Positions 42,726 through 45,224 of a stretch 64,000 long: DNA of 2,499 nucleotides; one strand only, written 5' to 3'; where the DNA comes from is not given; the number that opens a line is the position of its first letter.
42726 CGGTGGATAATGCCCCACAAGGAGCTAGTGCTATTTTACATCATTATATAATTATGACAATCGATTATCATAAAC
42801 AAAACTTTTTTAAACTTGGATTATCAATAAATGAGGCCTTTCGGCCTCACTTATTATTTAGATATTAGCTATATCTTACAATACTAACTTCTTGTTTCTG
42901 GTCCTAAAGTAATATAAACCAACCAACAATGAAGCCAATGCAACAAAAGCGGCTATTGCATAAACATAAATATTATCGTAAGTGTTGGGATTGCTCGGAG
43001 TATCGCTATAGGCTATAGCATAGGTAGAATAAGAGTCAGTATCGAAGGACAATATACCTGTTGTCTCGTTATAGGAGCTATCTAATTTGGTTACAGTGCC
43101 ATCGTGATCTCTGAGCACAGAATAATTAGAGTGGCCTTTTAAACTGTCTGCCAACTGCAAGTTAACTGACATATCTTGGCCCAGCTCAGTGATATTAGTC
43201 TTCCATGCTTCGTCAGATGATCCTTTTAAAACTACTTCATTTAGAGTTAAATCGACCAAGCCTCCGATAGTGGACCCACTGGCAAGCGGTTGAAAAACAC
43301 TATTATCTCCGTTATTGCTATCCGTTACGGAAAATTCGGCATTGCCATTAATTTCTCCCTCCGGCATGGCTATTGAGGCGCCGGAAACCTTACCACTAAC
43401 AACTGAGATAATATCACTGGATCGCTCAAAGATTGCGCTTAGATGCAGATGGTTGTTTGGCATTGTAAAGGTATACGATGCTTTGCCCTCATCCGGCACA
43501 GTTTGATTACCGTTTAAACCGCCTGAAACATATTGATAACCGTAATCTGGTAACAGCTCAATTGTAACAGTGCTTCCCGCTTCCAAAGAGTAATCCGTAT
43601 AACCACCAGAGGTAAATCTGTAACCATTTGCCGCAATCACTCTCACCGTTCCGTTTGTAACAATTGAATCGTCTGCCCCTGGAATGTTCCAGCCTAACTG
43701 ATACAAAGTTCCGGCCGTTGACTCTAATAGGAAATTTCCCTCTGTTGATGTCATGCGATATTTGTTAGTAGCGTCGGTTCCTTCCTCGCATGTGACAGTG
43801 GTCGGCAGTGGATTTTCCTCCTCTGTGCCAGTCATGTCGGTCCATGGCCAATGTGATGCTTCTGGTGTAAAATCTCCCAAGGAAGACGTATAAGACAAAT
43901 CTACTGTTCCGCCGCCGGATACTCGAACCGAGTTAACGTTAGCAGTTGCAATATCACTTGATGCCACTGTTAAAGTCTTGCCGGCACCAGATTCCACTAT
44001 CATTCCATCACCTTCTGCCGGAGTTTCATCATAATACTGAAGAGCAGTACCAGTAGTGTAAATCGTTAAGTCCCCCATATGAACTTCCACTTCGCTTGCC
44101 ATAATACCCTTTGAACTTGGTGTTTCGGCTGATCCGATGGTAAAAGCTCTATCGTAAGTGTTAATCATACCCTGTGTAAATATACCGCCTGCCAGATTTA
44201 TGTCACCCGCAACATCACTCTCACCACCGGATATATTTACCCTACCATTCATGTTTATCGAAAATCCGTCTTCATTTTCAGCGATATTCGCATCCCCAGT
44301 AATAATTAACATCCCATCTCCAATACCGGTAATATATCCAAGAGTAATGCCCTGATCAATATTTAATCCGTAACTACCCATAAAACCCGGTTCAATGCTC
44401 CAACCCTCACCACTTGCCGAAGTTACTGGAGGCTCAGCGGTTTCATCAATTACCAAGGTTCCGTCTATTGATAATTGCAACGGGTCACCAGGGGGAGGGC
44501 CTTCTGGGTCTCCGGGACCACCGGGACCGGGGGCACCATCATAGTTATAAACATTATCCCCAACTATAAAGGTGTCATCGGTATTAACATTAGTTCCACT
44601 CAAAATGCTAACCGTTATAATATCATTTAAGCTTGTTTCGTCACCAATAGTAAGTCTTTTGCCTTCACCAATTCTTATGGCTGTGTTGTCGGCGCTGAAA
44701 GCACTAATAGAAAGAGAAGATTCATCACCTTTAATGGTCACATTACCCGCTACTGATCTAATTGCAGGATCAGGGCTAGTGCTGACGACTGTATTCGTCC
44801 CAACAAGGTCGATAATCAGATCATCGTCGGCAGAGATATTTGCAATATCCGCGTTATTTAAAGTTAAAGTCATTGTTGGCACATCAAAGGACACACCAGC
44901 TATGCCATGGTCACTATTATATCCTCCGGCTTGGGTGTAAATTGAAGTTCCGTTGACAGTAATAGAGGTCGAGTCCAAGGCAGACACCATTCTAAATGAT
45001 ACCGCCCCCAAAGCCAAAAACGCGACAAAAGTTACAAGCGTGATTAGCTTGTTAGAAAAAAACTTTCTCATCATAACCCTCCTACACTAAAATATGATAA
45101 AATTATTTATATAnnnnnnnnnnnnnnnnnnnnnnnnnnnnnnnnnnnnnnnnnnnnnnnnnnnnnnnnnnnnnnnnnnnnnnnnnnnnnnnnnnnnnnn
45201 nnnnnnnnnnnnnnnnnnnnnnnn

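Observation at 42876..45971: Divergently arranged sortase and a surface protein with C-terminal hydrophobic anchor plus basic tail but no canonical LPXTG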

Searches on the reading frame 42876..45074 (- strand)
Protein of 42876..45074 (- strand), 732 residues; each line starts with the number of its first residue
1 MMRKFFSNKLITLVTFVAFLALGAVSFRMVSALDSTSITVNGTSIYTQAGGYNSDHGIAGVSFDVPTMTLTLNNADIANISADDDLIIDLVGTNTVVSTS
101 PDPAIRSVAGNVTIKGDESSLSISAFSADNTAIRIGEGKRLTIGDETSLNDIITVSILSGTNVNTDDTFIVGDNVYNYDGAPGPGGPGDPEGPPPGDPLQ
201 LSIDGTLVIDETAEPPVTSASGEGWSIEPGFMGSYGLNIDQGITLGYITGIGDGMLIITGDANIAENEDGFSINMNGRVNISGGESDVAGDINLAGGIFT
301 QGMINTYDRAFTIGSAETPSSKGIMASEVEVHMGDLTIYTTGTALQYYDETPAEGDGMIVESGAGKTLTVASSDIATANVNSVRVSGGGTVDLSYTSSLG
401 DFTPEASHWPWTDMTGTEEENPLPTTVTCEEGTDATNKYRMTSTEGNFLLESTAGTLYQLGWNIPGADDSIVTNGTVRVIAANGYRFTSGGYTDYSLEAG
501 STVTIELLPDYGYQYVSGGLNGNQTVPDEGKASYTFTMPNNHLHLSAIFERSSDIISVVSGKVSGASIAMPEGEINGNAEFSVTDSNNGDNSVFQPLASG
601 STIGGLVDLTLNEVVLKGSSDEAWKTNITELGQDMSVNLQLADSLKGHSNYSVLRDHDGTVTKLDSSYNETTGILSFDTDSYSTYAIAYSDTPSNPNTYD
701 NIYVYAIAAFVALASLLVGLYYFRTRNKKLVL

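Call 3: search_protein_families(library=pfam, proteins=[window:42876-45074:-], max_evalue=0.01)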
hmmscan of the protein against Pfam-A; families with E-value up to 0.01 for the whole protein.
window:42876-45074:- (732 aa): 1 family
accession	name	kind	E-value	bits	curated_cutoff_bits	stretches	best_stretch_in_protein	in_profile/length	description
PF18998.6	Flg_new_2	-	2.6e-07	30.9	23.6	1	492-552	16-72/73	Divergent InlB B-repeat domain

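Call 4: search_protein_families(library=ncbifam, proteins=[window:42876-45074:-], max_evalue=0.01)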
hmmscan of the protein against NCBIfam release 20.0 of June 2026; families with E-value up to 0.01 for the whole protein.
window:42876-45074:- (732 aa): 0 families

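Call 7: find_homologous_proteins(query=window:42876-45074:-, max_evalue=0.001)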
Query window:42876-45074:- (732 aa): 61 proteins with E <= 0.001 among 8000 candidates.
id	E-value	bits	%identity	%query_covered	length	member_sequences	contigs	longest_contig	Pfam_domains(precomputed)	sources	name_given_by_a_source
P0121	0.0e+0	1598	100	100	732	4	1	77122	PF18998.7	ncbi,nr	ncbi:MAG: hypothetical protein BWY19_00402 [bacterium ADurb.Bin212]|nr:MAG: hypothetical protein BWY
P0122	0.0e+0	1228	77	100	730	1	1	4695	PF18998.7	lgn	-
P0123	0.0e+0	1163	76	99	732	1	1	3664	-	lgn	-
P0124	0.0e+0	1115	73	98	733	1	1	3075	PF18998.7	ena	-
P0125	0.0e+0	1093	72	95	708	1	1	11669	PF18998.7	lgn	-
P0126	3.2e-289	979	65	100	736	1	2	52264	-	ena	-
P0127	3.6e-284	963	61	100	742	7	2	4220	-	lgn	-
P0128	3.9e-284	963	66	96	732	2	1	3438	PF18998.7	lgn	-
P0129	2.4e-279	947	60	100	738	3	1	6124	-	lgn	-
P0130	2.0e-277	940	61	99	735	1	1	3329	-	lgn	-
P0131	9.3e-275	932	60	98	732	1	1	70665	-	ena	-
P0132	1.3e-271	921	61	100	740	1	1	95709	-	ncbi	-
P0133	1.7e-270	918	61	98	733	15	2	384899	-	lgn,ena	-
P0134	4.1e-270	916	59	100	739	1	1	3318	-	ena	-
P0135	3.8e-269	913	62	96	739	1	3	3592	PF18998.7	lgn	-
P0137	4.1e-265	900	61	96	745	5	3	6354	PF18998.7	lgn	-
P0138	1.6e-264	898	59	99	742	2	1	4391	PF18998.7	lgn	-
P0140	3.8e-261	887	59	100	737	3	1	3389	PF18998.7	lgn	-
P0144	3.2e-252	857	59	99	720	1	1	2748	PF18998.7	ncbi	-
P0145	1.4e-251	855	58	99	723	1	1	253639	PF18998.7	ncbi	-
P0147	1.7e-250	851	60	95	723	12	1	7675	PF18998.7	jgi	-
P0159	8.9e-243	826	57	100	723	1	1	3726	PF18998.7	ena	-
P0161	2.9e-240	818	58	94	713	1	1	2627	PF18998.7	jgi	-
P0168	4.6e-204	698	49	96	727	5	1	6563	PF18998.7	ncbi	-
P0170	2.1e-200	686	48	99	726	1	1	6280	PF18998.7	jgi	-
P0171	3.2e-198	679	48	100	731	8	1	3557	PF18998.7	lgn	-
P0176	2.3e-171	590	44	99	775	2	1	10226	PF18998.7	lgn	-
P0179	1.4e-155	538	42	99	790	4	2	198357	PF18998.7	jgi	-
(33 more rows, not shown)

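Call 12: find_related_loci(query=A1, collection=genome_contigs, flank=10000)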
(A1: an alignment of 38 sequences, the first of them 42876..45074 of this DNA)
Query A1 (732 aa) in genome_contigs; peptide patterns used: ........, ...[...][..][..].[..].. (x = any residue, [..] = any of these).
64 stretches matched a pattern; 29 encode a relative of the query (tblastn E <= 1e-3); 29 distinct loci.
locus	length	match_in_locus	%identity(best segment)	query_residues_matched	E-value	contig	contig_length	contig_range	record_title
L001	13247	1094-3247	61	1-717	0e+0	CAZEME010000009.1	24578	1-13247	MAG TPA_asm: uncultured Candidatus Saccharimonas sp. isolate SRP263991_co6_8 genome assembly, contig: NODE_1758_length_2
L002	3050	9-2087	60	38-729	0e+0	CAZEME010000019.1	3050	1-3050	MAG TPA_asm: uncultured Candidatus Saccharimonas sp. isolate SRP263991_co6_8 genome assembly, contig: NODE_62643_length_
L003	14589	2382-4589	59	1-732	0e+0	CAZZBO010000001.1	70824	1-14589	MAG TPA_asm: uncultured Candidatus Saccharibacteria bacterium isolate binchicken_co27_251 genome assembly, contig: NODE_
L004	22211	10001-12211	61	1-730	0e+0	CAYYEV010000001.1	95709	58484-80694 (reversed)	MAG TPA_asm: uncultured Candidatus Saccharibacteria bacterium isolate SRP239243_co1_80 genome assembly, contig: NODE_192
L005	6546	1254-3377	61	2-702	0e+0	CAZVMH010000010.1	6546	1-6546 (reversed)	MAG TPA_asm: uncultured Candidatus Saccharibacteria bacterium isolate binchicken_co79_39 genome assembly, contig: NODE_1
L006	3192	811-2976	57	1-730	0e+0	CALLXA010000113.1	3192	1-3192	MAG TPA_asm: uncultured bacterium isolate SRR3330206_bin.35_CONCOCT_v1.1_MAG genome assembly, contig: ERZ724085.19798, w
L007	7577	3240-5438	56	1-723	0e+0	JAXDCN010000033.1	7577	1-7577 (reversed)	MAG: Candidatus Saccharimonadales bacterium isolate POMEDNA-B45 Raw1_k127_180269, whole genome shotgun sequence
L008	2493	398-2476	59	30-729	0e+0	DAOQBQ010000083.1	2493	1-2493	MAG TPA_asm: Candidatus Dojkabacteria bacterium isolate AMR_MDS_1232 NODE_50638_length_2493_cov_5.714110, whole genome s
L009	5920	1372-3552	54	1-724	0e+0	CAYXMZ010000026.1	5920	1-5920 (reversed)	MAG TPA_asm: uncultured Candidatus Saccharimonas sp. isolate SRP294416_co3_550 genome assembly, contig: NODE_32790_lengt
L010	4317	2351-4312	61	30-689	0e+0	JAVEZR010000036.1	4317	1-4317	MAG: Candidatus Dojkabacteria bacterium isolate BF4_70 NODE_77282_length_4317_cov_35.286635_Biofilm4, whole genome shotg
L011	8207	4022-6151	57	1-728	0e+0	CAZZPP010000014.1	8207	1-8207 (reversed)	MAG TPA_asm: uncultured Candidatus Saccharibacteria bacterium isolate binchicken_co22_222 genome assembly, contig: NODE_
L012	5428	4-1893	61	90-728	0e+0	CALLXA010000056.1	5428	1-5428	MAG TPA_asm: uncultured bacterium isolate SRR3330206_bin.35_CONCOCT_v1.1_MAG genome assembly, contig: ERZ724085.10124, w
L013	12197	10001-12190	58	2-721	0e+0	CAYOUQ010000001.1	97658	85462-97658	MAG TPA_asm: uncultured Candidatus Saccharimonas sp. isolate SRP263991_co7_910 genome assembly, contig: NODE_126_length_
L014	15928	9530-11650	57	4-724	0e+0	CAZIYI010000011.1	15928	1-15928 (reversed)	MAG TPA_asm: uncultured Candidatus Saccharibacteria bacterium isolate binchicken_co39_587 genome assembly, contig: NODE_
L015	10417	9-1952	60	70-730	0e+0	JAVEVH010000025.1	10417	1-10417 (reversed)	MAG: Candidatus Dojkabacteria bacterium isolate BF4_117 NODE_20935_length_10417_cov_7.013022_Biofilm4, whole genome shot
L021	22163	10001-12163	46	1-729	4e-172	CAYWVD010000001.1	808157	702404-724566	MAG TPA_asm: uncultured Candidatus Saccharibacteria bacterium isolate SRP278314_co2_217 genome assembly, contig: NODE_1_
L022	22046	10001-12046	49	12-698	0e+0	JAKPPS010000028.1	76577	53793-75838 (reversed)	MAG: bacterium isolate JPNA_maxbin.143 k141_374683, whole genome shotgun sequence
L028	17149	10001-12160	48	2-724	0e+0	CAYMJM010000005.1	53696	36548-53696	MAG TPA_asm: uncultured Candidatus Saccharibacteria bacterium isolate binchicken_co173_429 genome assembly, contig: NODE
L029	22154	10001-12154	58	2-729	0e+0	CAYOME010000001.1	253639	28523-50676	MAG TPA_asm: uncultured Candidatus Saccharibacteria bacterium isolate SRP294416_co1_589 genome assembly, contig: NODE_10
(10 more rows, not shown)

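Call 26: predict_structure(alignment_id=A1)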
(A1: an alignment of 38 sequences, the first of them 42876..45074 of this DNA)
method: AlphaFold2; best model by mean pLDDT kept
length: 732 residues; sequences in the alignment: 38
mean_pLDDT: 86.0   pTM: 0.60
mean pLDDT of the five models: 86.0, 85.9, 84.6, 84.6, 83.9
residues with pLDDT >= 90: 418; 70-90: 220; 50-70: 53; < 50: 41
segments of 3 or more residues with pLDDT < 50: 1-6, 25-33, 181-194, 694-701, 729-732
pLDDT, mean of each block of 10 residues (from residue 1): 46 70 50 67 88 89 92 96 95 95 91 95 90 88 89 91 81 81 36 67 97 94 94 88 94 92 93 96 77 95 91 96 98 95 97 93 96 98 97 98 96 73 92 97 97 94 80 86 82 85 90 86 70 84 89 92 93 90 87 85 92 80 84 94 89 92 92 93 92 52 66 79 61 42
secondary structure, 60 per line:
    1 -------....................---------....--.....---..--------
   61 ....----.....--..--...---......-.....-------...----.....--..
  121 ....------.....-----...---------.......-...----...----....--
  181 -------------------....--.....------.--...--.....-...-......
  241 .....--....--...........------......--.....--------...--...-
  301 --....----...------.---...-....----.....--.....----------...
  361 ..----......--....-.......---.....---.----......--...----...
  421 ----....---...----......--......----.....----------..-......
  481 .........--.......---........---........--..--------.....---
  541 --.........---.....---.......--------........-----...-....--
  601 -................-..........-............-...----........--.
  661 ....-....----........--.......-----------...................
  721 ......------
elements in order (helices of 4 or more, strands of 3 or more residues): H8-27 E37-40 E43-47 E61-64 E69-73 E80-82 E86-91 E93-97 E105-107 E112-116 E119-124 E131-135 E141-143 E153-159 E161-163 E168-170 E175-178 E200-203 E206-210 E220-222 E225-229 E235-245 E248-251 E254-264 E271-276 E279-283 E292-294 E297-299 E303-306 E311-313 E324-326 E328-331 E336-340 E343-347 E358-362 E367-372 E375-378 E380-386 E390-394 E403-408 E411-413 E425-428 E432-434 E439-444 E447-452 E457-461 E475-489 E492-498 E502-509 E513-520 E533-537 E543-551 E555-559 E563-569 E578-585 H595-598 E602-617 E619-628 E630-641 E650-657 E660-664 E666-669 E674-681 E684-690 H702-726

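Call 30: fold_search(model_id=the predicted structure, library=pdb)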
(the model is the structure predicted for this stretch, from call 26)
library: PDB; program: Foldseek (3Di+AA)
matches with E <= 10: 512; with E <= 0.001: 0
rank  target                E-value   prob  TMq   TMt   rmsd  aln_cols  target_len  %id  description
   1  6lx3_P                2.3e-02  0.23  0.07  0.09  25.1       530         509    8  Cryo-EM structure of human secretory immunoglobulin A (released 2020-05-27)
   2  3ud2_A                3.0e-02  0.97  0.12  0.25  16.0       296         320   11  Crystal structure of Selenomethionine ZU5A-ZU5B protein domains of human erythrocyte ankyrin (released 2012-02-22)
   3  3ud1_A                3.1e-02  0.89  0.12  0.24  17.6       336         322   12  Crystal structure of ZU5A-ZU5B domains of human erythrocyte ankyrin (released 2012-02-22)
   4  6m3p_E                4.0e-02  0.66  0.11  0.17  16.6       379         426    8  Crystal structure of AnkG/beta2-spectrin complex (released 2020-05-13)
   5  3ud2_B                5.5e-02  0.90  0.13  0.25  16.9       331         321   10  Crystal structure of Selenomethionine ZU5A-ZU5B protein domains of human erythrocyte ankyrin (released 2012-02-22)
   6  6lxw_P                8.1e-02  0.15  0.09  0.11  18.9       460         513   10  Cryo-EM structure of human secretory immunoglobulin A in complex with the N-terminal domain of SpsA (released 2020-05-27)
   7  7kbj_A                1.2e-01  0.18  0.07  0.08  17.9       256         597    9  Co-crystal structure of alpha glucosidase with compound 9 (released 2021-10-06)
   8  7q20_G                1.2e-01  0.38  0.09  0.08  17.4       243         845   14  Ruminococcus gnavus ATC29149 endo-beta-1,4-galactosidase (RgGH98) in complex with blood group A trisaccharide (released 2022-02-02)
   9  6grs_B                1.4e-01  0.04  0.06  0.07  21.6       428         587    8  Paired immunoglobulin-like receptor B (PirB) or Leukocyte immunoglobulin-like receptor subfamily B member 3 (LILRB3) f (released 2019-02-06)
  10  6m3r_E                1.7e-01  0.63  0.10  0.16  13.4       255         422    9  Crystal structure of AnkG/beta4-spectrin complex (released 2020-05-13)
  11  7q1w_A                1.7e-01  0.35  0.09  0.08  17.3       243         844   14  Ruminococcus gnavus ATC29149 endo-beta-1,4-galactosidase (RgGH98) E411A in complex with blood group A (BgA II) tetrasa (released 2022-03-16)
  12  3ctt                  1.7e-01  0.14  0.07  0.06  18.2       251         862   10  Crystal complex of N-terminal Human Maltase-Glucoamylase with Casuarine (released 2009-02-24)
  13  3l4t                  1.8e-01  0.18  0.07  0.06  16.3       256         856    8  Crystal complex of N-terminal Human Maltase-Glucoamylase with BJ2661 (released 2010-02-09)
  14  4d8o                  1.9e-01  0.57  0.11  0.15  15.1       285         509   13  Crystal Structure of the ankyrin-B ZU5-ZU5-UPA-DD tandem (released 2012-03-28)
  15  4dlo_B                2.0e-01  0.60  0.08  0.16  17.9       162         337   12  Crystal structure of the GAIN and HormR domains of brain angiogenesis inhibitor 3 (BAI3) (released 2012-02-22)
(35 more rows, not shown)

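Call 81: find_encoding_contigs(protein=P0125, flank=8000, max_places=1)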
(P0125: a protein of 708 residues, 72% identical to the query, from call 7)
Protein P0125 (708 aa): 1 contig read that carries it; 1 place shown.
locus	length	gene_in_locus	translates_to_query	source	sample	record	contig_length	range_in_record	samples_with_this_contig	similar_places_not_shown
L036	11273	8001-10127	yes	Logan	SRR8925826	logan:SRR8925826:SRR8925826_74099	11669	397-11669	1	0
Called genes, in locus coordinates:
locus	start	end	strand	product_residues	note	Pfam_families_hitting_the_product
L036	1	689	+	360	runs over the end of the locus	?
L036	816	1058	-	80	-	-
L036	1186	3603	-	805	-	PF00690:Cation_ATPase_N, PF00122:E1-E2_ATPase, PF00702:Hydrolase, PF13246:Cation_ATPase, PF08282:Hydrolase_3 (faint), PF00689:Cation_ATPase_C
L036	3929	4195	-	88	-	PF20603:Bact_hydrolase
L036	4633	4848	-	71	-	PF02421:FeoB_N, PF01926:MMR_HSR1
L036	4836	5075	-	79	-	PF04023:FeoA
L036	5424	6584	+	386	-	PF07907:YibE_F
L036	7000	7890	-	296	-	PF04203:Sortase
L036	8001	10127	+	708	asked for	PF18998:Flg_new_2 (faint)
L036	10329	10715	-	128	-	PF01566:Nramp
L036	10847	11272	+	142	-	?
